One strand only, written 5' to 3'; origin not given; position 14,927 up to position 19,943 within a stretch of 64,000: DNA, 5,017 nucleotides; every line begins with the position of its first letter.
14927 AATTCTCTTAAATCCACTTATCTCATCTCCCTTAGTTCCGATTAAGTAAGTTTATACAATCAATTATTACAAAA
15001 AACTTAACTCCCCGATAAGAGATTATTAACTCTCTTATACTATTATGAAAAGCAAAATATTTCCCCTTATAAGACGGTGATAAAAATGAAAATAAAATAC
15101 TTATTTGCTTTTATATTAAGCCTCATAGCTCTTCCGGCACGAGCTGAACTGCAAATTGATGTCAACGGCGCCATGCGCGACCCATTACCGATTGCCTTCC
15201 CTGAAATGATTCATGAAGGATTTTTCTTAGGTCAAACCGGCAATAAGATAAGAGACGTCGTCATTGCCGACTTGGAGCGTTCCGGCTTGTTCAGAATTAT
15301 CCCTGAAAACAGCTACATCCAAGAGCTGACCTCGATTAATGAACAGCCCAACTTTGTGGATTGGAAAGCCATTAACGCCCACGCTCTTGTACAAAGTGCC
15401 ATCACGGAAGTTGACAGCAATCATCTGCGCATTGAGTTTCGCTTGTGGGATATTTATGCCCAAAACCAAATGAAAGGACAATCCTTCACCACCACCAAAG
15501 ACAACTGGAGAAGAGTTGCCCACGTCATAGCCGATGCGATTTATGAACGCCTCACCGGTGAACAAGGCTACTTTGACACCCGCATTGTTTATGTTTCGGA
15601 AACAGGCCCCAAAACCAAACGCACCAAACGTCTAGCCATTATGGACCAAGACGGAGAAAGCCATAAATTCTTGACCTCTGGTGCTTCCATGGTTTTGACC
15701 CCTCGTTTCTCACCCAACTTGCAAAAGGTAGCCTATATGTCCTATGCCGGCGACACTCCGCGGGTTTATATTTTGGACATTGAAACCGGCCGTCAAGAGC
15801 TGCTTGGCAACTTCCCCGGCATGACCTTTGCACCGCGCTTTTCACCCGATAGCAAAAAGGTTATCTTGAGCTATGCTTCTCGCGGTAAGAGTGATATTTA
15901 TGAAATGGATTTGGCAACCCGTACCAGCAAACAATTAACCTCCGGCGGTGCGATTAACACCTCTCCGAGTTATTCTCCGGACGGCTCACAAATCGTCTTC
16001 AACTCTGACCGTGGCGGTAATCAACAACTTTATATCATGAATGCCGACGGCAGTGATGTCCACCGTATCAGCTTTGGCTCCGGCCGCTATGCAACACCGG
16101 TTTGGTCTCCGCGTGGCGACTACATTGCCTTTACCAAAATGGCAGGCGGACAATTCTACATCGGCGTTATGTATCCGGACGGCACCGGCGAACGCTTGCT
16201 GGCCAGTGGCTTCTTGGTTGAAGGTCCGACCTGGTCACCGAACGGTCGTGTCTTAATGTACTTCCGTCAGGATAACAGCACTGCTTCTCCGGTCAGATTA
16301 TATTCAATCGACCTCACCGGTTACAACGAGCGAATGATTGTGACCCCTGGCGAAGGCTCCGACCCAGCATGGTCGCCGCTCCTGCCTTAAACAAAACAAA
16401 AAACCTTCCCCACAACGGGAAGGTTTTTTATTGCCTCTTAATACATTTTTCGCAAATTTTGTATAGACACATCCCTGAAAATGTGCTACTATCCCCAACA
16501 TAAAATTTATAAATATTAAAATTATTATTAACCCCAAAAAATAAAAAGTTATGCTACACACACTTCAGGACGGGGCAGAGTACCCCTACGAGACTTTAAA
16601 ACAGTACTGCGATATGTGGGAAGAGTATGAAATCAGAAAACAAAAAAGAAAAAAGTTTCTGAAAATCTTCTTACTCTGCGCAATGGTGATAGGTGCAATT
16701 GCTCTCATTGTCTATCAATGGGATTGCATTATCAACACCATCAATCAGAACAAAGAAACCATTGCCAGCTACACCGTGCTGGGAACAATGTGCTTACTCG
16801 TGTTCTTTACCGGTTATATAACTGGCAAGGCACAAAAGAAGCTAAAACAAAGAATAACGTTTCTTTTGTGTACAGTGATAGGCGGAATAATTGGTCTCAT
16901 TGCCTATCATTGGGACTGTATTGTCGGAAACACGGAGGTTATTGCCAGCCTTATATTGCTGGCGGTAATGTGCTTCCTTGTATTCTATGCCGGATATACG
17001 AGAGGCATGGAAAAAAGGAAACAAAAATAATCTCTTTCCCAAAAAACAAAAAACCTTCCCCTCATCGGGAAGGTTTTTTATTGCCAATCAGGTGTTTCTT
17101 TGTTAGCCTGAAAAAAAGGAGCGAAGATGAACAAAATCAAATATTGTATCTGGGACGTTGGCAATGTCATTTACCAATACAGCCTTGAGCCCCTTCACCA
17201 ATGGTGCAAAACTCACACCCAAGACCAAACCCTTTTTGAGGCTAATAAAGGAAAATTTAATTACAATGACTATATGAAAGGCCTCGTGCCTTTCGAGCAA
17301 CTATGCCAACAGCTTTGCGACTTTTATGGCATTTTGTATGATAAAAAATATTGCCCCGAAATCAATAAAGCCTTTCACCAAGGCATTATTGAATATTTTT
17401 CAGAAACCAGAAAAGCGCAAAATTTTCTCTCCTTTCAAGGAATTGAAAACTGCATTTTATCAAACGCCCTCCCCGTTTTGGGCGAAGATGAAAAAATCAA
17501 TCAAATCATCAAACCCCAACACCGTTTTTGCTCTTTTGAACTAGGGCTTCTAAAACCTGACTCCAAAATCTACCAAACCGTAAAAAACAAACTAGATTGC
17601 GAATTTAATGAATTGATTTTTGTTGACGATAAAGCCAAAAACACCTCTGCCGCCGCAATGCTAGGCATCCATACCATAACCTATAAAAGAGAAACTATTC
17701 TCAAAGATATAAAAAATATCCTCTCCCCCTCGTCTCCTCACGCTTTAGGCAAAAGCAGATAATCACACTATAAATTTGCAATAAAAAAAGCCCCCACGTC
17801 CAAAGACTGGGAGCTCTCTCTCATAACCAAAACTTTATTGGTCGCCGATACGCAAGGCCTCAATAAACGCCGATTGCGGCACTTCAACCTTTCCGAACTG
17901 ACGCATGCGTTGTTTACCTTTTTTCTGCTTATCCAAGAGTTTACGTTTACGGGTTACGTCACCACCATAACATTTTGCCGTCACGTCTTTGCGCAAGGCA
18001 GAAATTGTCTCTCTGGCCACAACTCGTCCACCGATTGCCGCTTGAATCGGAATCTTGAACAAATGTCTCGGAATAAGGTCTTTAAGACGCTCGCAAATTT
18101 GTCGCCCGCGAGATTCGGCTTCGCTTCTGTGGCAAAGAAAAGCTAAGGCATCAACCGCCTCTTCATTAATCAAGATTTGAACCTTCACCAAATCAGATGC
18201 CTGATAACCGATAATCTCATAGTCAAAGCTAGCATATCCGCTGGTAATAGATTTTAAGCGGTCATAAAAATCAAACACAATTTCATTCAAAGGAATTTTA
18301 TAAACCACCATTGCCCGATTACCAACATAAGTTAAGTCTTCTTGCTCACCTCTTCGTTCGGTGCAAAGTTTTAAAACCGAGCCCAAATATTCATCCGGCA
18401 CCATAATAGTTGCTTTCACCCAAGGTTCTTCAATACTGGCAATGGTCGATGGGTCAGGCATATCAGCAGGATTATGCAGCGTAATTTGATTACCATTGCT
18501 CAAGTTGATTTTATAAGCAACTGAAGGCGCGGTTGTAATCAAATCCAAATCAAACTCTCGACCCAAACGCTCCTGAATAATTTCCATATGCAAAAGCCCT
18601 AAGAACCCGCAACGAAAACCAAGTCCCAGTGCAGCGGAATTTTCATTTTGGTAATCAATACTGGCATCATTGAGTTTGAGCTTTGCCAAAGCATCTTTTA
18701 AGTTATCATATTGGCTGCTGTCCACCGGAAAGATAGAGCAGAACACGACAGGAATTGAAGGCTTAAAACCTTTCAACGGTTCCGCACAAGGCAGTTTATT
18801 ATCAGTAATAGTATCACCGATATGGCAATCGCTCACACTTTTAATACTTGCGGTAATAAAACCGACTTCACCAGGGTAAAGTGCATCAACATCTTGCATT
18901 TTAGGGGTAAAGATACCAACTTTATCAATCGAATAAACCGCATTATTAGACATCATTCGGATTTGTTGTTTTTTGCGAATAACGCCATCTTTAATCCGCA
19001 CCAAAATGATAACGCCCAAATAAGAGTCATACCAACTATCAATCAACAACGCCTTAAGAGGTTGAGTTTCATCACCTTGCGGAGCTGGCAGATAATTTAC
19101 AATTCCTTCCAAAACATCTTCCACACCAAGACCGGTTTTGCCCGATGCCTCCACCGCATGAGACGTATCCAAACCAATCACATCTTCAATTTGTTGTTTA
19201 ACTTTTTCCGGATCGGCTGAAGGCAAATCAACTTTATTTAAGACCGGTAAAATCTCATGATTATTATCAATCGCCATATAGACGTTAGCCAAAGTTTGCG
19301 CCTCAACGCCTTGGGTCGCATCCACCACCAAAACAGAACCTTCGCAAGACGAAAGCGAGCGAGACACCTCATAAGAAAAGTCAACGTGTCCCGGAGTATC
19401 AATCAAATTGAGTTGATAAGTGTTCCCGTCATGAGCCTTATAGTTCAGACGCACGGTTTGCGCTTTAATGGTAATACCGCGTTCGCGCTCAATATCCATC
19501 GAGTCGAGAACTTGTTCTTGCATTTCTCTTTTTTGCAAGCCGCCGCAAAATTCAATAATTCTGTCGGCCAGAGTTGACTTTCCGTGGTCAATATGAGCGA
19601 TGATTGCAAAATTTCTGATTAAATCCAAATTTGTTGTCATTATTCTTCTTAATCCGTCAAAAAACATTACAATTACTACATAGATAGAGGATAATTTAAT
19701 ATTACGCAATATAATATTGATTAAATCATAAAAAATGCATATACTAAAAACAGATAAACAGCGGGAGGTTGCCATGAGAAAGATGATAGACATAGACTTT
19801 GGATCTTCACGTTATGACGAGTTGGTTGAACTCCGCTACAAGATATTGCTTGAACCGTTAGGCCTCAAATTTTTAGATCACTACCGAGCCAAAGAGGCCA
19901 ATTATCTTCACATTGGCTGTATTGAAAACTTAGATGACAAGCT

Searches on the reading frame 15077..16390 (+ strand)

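Call 76: search_protein_families(library=pfam, proteins=[window:15077-16390:+], max_evalue=0.00001)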
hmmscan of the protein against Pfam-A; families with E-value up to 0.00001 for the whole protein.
window:15077-16390:+ (437 aa): 3 families
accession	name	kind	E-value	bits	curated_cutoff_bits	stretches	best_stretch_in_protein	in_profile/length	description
PF07676.18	PD40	-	4.4e-26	90.7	20.9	1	285-320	2-38/38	WD40-like Beta Propeller Repeat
PF04052.18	TolB_N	-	1e-25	90.3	22.4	1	25-132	1-106/106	TolB amino-terminal domain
PF00930.27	DPPIV_N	-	2.1e-12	46.9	22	0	153-268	230-349/354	Dipeptidyl peptidase IV (DPP IV) N-terminal region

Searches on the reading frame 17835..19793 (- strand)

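Call 77: search_protein_families(library=pfam, proteins=[window:17835-19793:-], max_evalue=0.00001)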
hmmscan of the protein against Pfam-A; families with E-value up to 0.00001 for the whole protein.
window:17835-19793:- (652 aa): 5 families
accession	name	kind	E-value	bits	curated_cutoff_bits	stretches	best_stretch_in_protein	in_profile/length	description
PF00009.33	GTP_EFTU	-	5.3e-55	186.4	26.5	1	59-236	3-187/188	Elongation factor Tu GTP binding domain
PF06421.17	LepA_C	-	2.4e-49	166.4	29.7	1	542-647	1-106/107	GTP-binding protein LepA C-terminus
PF00679.30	EFG_C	-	1.8e-24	86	27.9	1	454-539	2-87/89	Elongation factor G C-terminus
PF03144.31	GTP_EFTU_D2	-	1.7e-09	38.4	30.3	1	260-330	1-73/73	Elongation factor Tu domain 2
PF14492.12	EFG_III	-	2.1e-06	28.1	27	1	348-420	4-73/75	Elongation Factor G, domain III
